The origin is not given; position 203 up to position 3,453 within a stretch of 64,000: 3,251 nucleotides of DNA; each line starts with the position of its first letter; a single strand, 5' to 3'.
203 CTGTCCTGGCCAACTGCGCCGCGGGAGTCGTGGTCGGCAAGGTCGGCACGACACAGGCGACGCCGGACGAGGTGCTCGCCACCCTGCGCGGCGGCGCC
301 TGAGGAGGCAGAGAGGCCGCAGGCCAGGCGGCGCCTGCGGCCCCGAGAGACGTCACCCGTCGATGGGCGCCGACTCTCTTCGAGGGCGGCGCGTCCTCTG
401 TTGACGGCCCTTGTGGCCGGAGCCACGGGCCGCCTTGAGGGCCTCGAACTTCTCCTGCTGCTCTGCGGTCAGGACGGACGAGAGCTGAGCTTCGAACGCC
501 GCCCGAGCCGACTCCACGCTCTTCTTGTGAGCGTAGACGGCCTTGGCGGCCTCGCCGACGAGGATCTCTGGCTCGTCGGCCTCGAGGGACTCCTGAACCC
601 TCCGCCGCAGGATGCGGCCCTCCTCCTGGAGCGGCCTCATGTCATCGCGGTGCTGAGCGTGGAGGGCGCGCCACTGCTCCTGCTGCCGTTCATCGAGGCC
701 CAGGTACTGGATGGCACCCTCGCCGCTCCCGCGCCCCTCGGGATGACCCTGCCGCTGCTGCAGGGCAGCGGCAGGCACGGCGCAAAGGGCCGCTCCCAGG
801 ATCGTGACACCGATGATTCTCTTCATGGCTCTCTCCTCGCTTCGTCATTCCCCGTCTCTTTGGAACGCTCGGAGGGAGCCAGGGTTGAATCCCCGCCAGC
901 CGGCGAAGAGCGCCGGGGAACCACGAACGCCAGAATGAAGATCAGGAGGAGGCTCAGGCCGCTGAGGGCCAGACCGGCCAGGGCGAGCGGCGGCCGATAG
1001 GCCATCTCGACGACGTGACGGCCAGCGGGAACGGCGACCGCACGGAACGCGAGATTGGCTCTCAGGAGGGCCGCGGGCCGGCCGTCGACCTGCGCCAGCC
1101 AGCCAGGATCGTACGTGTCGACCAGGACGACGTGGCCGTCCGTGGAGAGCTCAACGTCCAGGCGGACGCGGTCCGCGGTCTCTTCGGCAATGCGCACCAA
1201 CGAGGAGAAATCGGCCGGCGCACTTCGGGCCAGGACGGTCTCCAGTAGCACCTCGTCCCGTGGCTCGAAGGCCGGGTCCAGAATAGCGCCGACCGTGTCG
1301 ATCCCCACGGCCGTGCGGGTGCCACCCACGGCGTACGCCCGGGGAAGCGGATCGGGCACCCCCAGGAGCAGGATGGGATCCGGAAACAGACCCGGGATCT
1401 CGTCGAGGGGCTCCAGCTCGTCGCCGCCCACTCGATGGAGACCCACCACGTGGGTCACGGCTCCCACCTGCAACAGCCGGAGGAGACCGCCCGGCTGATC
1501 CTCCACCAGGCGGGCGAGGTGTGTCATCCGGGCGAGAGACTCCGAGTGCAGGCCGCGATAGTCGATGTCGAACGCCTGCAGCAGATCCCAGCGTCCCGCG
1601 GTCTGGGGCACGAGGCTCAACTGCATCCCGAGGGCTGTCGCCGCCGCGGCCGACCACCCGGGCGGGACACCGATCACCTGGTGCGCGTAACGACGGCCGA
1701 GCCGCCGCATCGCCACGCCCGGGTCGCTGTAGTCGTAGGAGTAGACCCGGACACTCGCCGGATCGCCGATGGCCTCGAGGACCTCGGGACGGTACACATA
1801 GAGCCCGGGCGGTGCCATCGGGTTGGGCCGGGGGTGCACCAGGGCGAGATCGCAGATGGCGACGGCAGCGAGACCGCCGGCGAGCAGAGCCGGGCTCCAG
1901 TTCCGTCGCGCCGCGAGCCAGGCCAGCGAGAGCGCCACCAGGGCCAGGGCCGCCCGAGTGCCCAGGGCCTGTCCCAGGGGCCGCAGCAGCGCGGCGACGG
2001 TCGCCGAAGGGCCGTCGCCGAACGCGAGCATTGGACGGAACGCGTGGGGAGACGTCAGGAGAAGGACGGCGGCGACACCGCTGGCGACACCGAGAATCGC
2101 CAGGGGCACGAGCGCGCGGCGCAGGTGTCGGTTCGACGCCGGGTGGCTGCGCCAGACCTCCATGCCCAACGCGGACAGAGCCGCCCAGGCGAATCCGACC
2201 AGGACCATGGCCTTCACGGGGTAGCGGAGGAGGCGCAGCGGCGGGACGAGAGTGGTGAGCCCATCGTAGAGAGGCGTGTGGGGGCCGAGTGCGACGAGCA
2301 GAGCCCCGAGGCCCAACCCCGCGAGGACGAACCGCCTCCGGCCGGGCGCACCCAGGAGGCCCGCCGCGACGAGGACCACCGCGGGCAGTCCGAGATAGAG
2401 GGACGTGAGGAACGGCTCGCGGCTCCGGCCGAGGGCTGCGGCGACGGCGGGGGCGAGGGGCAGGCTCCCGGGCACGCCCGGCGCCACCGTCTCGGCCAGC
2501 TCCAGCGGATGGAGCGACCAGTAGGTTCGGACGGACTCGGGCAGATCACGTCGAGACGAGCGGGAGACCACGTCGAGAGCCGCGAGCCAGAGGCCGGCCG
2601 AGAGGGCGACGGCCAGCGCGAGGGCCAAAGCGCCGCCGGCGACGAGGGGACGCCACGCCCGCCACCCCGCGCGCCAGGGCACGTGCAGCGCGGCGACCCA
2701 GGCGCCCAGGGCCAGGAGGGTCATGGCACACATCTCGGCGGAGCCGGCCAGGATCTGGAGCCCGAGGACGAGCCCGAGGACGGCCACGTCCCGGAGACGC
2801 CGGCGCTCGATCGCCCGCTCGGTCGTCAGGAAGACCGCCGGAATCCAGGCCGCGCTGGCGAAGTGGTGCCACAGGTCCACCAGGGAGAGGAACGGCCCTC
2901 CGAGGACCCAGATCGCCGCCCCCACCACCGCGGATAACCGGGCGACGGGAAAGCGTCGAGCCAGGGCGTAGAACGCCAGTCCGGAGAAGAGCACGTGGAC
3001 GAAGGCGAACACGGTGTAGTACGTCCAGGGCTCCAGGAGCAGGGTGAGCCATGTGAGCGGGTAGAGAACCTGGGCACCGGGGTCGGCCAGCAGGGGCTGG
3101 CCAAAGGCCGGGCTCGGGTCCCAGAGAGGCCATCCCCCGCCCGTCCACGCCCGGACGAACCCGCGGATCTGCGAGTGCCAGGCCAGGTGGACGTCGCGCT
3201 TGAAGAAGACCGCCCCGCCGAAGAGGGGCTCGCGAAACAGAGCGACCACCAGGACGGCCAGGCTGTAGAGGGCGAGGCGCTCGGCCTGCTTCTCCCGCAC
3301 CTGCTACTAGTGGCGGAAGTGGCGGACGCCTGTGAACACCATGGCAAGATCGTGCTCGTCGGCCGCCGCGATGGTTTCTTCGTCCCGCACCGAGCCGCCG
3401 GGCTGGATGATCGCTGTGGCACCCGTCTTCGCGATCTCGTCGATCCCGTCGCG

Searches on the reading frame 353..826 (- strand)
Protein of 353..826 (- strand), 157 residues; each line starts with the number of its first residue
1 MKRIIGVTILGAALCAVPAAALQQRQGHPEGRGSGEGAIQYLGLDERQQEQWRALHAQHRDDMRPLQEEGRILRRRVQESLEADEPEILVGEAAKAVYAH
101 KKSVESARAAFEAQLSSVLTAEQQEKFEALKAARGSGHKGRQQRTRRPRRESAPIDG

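Call 31: find_encoding_contigs(protein=window:353-826:-, flank=10000, max_places=4)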
Protein window:353-826:- (157 aa): 8 contigs read that carry it; 4 places shown.
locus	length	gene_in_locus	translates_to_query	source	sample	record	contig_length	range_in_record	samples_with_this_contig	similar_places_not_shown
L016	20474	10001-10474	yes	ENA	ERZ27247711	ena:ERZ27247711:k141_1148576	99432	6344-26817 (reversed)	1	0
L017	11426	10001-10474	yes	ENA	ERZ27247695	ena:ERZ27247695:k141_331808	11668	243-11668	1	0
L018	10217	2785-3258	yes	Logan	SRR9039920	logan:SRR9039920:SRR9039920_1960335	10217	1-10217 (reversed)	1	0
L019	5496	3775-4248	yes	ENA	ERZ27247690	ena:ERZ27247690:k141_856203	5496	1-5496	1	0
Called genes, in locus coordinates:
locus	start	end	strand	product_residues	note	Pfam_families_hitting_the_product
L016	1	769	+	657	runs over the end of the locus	PF00662:Proton_antipo_N, PF00361:Proton_antipo_M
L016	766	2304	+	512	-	PF00361:Proton_antipo_M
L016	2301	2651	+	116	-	PF07969:Amidohydro_3, PF01979:Amidohydro_1 (weak)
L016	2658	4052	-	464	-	PF12390:Se-cys_synth_N, PF03841:SelA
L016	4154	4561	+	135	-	-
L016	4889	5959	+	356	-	-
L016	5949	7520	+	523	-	PF02142:MGS, PF01808:AICARFT_IMPCHas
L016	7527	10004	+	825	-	PF09586:YfhO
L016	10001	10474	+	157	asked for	PF13801:Metal_resist, PF16231:DUF4890, PF07813:LTXXQ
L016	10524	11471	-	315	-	PF00294:PfkB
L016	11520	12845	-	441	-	PF04932:Wzy_C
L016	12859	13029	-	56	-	PF03966:Trm112p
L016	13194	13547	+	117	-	-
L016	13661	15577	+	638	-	PF14559:TPR_19 (weak), PF13424:TPR_12 (weak), PF13432:TPR_16 (weak), PF14559:TPR_19, PF23914:TPR_CcmH_CycH, PF00515:TPR_1 (weak), PF13181:TPR_8 (weak), PF14559:TPR_19, +23 more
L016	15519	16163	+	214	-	-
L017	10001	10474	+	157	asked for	PF13801:Metal_resist, PF16231:DUF4890, PF07813:LTXXQ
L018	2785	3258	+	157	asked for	PF13801:Metal_resist, PF16231:DUF4890, PF07813:LTXXQ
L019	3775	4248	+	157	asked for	PF13801:Metal_resist, PF16231:DUF4890, PF07813:LTXXQ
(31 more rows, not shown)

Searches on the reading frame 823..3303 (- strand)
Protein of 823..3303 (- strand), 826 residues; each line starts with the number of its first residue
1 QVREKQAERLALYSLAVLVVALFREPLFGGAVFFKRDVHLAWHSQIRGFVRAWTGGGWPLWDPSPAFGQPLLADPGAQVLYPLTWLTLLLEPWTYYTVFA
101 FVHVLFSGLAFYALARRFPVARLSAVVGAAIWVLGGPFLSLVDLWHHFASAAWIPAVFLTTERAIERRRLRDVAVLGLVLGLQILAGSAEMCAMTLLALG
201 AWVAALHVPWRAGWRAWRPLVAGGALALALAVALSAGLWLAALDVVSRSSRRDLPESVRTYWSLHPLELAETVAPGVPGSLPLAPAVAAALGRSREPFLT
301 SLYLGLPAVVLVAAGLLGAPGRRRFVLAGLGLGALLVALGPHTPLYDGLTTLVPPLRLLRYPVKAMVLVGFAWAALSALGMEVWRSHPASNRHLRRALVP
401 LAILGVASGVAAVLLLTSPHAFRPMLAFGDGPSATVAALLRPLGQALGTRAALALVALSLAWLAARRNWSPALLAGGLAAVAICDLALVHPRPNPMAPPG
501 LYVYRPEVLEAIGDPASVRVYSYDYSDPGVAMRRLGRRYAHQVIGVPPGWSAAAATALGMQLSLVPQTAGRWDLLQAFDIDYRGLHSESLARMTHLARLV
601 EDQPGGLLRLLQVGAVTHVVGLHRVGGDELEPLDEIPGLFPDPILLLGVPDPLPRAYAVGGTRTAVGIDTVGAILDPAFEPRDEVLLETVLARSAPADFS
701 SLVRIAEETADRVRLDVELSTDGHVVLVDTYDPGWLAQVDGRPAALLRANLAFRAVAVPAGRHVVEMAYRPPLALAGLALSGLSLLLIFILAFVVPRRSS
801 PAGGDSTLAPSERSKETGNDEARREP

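Call 13: search_protein_families(library=pfam, proteins=[window:823-3303:-])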
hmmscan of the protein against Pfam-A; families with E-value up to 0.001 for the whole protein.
window:823-3303:- (826 aa): 1 family
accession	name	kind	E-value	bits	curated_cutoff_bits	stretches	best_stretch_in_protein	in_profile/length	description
PF09586.16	YfhO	-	1.1e-09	37.7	28.5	1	713-781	766-835/835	Bacterial membrane protein YfhO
